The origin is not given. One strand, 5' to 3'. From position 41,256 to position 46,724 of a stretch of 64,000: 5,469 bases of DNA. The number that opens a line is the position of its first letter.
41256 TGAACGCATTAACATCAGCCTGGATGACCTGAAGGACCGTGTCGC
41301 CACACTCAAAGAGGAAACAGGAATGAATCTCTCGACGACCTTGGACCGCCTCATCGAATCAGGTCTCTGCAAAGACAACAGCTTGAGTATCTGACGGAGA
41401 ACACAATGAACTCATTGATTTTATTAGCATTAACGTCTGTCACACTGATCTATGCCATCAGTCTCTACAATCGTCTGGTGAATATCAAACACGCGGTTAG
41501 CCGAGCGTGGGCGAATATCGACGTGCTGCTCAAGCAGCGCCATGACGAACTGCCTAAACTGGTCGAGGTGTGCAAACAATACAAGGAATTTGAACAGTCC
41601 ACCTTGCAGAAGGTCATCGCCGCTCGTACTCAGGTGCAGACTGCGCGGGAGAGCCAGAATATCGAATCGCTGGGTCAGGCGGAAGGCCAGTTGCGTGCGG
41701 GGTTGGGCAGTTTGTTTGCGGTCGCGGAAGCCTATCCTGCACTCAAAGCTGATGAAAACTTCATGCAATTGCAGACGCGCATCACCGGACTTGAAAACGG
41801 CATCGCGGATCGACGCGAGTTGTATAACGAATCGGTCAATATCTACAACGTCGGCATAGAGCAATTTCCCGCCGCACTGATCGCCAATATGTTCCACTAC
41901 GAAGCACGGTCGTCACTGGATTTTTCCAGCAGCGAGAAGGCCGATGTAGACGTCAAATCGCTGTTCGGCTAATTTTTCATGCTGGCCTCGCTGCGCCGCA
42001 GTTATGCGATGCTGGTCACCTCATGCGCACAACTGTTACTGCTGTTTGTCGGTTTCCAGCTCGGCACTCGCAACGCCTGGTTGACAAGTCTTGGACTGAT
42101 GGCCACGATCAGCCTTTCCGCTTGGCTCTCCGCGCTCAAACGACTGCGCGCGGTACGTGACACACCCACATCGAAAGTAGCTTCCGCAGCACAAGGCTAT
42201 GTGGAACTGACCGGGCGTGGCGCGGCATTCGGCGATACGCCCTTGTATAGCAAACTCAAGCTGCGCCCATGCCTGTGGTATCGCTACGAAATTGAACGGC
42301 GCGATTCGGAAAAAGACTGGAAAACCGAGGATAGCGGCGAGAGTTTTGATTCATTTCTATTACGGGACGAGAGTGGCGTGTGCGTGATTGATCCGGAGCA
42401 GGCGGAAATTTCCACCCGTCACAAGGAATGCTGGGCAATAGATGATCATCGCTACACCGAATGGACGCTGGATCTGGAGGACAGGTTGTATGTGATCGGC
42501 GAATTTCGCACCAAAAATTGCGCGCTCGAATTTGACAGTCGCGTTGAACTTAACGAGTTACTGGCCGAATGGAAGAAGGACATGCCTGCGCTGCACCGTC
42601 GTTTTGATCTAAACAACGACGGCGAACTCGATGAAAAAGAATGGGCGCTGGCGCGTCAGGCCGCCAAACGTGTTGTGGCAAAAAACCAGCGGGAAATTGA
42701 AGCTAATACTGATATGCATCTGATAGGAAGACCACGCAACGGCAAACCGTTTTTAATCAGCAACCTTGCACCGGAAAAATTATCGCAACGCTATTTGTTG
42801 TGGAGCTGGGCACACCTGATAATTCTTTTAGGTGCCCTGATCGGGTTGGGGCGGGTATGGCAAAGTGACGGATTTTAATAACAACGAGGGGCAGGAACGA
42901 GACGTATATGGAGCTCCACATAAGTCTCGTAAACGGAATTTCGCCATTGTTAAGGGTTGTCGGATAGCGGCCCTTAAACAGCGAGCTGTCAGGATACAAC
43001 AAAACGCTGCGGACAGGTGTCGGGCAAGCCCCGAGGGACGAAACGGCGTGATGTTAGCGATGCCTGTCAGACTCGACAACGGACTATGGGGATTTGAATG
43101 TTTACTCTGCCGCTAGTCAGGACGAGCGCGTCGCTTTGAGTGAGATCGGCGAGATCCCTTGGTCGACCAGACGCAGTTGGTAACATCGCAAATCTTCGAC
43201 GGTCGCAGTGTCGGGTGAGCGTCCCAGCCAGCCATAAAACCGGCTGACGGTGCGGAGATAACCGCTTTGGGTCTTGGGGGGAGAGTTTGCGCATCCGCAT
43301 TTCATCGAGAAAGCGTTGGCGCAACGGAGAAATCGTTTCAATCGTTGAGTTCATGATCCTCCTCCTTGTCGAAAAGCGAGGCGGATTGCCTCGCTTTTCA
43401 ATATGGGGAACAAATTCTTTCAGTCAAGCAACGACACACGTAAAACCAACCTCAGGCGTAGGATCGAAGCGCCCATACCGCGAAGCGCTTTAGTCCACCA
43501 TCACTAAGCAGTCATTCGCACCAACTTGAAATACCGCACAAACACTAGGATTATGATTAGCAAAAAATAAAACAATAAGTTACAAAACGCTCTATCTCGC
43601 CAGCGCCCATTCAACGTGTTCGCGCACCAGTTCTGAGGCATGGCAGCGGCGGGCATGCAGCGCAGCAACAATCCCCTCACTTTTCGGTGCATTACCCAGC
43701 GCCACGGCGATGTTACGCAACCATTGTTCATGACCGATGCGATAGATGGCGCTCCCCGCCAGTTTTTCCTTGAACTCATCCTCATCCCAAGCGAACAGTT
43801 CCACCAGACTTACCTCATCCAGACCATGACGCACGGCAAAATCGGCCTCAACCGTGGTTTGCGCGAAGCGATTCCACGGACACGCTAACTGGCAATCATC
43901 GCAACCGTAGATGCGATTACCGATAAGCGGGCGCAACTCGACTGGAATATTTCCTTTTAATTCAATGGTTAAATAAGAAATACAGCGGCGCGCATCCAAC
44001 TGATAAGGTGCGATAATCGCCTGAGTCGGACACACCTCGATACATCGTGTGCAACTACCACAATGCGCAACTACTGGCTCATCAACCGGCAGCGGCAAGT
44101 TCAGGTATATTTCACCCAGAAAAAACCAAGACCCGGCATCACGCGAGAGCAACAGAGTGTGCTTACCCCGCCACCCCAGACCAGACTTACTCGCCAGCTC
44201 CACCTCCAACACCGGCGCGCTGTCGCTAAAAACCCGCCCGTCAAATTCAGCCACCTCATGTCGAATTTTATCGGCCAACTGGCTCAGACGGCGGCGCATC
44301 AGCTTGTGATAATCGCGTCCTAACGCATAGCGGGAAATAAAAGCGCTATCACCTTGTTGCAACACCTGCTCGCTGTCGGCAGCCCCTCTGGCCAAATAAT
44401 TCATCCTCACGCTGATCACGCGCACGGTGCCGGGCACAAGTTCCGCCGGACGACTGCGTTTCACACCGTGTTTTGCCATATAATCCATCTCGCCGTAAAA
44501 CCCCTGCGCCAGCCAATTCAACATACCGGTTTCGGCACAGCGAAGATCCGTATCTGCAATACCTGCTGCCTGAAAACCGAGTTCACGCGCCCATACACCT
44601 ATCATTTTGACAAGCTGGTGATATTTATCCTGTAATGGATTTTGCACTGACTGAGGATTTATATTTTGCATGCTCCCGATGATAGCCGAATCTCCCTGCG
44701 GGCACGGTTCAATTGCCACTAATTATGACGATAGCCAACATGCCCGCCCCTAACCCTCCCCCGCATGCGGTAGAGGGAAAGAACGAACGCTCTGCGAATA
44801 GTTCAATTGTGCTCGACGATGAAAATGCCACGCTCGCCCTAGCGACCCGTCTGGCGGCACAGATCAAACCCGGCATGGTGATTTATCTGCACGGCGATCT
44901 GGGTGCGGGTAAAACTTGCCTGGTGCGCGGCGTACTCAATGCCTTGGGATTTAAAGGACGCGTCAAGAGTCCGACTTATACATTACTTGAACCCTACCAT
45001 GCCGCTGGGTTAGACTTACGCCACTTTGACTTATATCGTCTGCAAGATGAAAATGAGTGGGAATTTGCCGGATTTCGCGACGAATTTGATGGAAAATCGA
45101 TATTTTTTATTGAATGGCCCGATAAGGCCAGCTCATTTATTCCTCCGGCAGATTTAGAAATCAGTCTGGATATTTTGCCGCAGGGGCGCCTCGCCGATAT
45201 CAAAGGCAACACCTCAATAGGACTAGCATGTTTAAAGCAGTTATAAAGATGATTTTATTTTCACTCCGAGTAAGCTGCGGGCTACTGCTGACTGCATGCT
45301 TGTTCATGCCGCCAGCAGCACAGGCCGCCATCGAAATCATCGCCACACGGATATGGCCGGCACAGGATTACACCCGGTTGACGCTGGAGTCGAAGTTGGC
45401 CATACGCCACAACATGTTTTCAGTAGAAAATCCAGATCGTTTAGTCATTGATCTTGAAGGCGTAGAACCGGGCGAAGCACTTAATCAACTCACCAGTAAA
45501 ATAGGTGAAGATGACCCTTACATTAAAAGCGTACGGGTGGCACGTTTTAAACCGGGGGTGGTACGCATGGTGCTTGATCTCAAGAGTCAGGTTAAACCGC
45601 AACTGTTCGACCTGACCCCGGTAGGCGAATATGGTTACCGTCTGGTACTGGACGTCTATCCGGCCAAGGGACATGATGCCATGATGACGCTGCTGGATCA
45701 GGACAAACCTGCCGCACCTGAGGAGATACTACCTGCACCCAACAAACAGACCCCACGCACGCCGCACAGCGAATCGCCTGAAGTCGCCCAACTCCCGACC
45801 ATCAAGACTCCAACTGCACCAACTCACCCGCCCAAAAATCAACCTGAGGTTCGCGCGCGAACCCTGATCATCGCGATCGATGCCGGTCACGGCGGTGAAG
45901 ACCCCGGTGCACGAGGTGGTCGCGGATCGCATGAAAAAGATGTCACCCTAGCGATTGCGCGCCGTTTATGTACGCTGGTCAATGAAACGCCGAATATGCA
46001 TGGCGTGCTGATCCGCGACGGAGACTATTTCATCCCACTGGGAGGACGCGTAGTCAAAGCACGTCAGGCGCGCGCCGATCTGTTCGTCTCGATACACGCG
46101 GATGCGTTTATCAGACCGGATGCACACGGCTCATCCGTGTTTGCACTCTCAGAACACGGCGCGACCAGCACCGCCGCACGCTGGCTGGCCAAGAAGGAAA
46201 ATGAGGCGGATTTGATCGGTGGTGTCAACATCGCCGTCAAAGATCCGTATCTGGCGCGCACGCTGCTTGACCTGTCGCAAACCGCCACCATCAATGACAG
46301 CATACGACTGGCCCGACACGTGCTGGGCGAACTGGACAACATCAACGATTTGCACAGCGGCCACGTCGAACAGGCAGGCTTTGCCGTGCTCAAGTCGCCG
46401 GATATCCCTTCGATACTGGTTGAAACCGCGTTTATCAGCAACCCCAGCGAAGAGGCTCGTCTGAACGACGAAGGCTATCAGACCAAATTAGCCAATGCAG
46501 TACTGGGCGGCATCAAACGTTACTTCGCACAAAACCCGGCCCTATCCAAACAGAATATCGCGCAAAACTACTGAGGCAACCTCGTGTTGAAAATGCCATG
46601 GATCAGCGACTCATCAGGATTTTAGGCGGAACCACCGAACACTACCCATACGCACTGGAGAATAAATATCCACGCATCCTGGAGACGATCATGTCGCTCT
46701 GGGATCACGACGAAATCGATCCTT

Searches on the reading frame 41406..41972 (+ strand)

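Call 59: search_protein_families(library=pfam, proteins=[window:41406-41972:+], max_evalue=1e-8)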
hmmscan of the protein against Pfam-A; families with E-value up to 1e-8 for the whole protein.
window:41406-41972:+ (188 aa): 1 family
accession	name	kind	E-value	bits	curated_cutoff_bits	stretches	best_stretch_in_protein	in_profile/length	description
PF04011.17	LemA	-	2.2e-47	161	26.2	1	34-184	1-148/149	LemA family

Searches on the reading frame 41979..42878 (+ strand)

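Call 59: search_protein_families(library=pfam, proteins=[window:41979-42878:+], max_evalue=1e-8)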
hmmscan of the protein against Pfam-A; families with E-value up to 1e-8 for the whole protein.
window:41979-42878:+ (299 aa): 1 family
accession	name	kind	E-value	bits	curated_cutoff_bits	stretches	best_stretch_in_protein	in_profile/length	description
PF12483.13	GIDE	-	1.3e-11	44.7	23.6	0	107-147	12-54/160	E3 Ubiquitin ligase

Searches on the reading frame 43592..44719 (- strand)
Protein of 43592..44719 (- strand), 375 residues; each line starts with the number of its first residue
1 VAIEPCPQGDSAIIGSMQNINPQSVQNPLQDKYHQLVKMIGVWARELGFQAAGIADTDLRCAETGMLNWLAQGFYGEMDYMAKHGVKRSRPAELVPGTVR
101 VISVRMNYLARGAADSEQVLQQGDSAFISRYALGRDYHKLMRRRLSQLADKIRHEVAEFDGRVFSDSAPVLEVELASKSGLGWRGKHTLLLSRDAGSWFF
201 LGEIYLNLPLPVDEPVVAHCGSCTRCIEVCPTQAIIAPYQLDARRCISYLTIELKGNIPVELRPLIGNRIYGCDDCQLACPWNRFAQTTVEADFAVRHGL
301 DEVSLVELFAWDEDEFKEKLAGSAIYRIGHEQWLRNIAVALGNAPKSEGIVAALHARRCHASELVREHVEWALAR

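Call 59: search_protein_families(library=pfam, proteins=[window:43592-44719:-], max_evalue=1e-8)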
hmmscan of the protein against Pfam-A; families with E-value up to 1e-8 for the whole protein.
window:43592-44719:- (375 aa): 2 families
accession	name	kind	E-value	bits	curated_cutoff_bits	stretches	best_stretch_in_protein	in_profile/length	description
PF13484.11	Fer4_16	-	1.7e-23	83.6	30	1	219-283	1-66/66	4Fe-4S double cluster binding domain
PF08331.15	QueG_DUF1730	-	3.6e-23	81.7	25.1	1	88-167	1-77/77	Epoxyqueuosine reductase QueG, DUF1730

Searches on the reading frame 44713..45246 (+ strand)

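Call 59: search_protein_families(library=pfam, proteins=[window:44713-45246:+], max_evalue=1e-8)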
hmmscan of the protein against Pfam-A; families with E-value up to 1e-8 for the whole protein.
window:44713-45246:+ (177 aa): 1 family
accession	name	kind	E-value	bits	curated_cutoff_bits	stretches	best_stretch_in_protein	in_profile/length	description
PF02367.23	TsaE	-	3.7e-37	127.6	26.6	1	35-152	2-118/128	Threonylcarbamoyl adenosine biosynthesis protein TsaE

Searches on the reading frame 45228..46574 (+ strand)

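Call 59: search_protein_families(library=pfam, proteins=[window:45228-46574:+], max_evalue=1e-8)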
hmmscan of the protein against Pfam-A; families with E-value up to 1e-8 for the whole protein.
window:45228-46574:+ (448 aa): 2 families
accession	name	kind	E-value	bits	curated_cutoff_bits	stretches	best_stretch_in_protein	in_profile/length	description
PF01520.23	Amidase_3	-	6.2e-44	150.5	27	1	215-430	1-173/174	N-acetylmuramoyl-L-alanine amidase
PF11741.13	AMIN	-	5.6e-17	62.1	20.5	1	41-142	3-100/101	AMIN domain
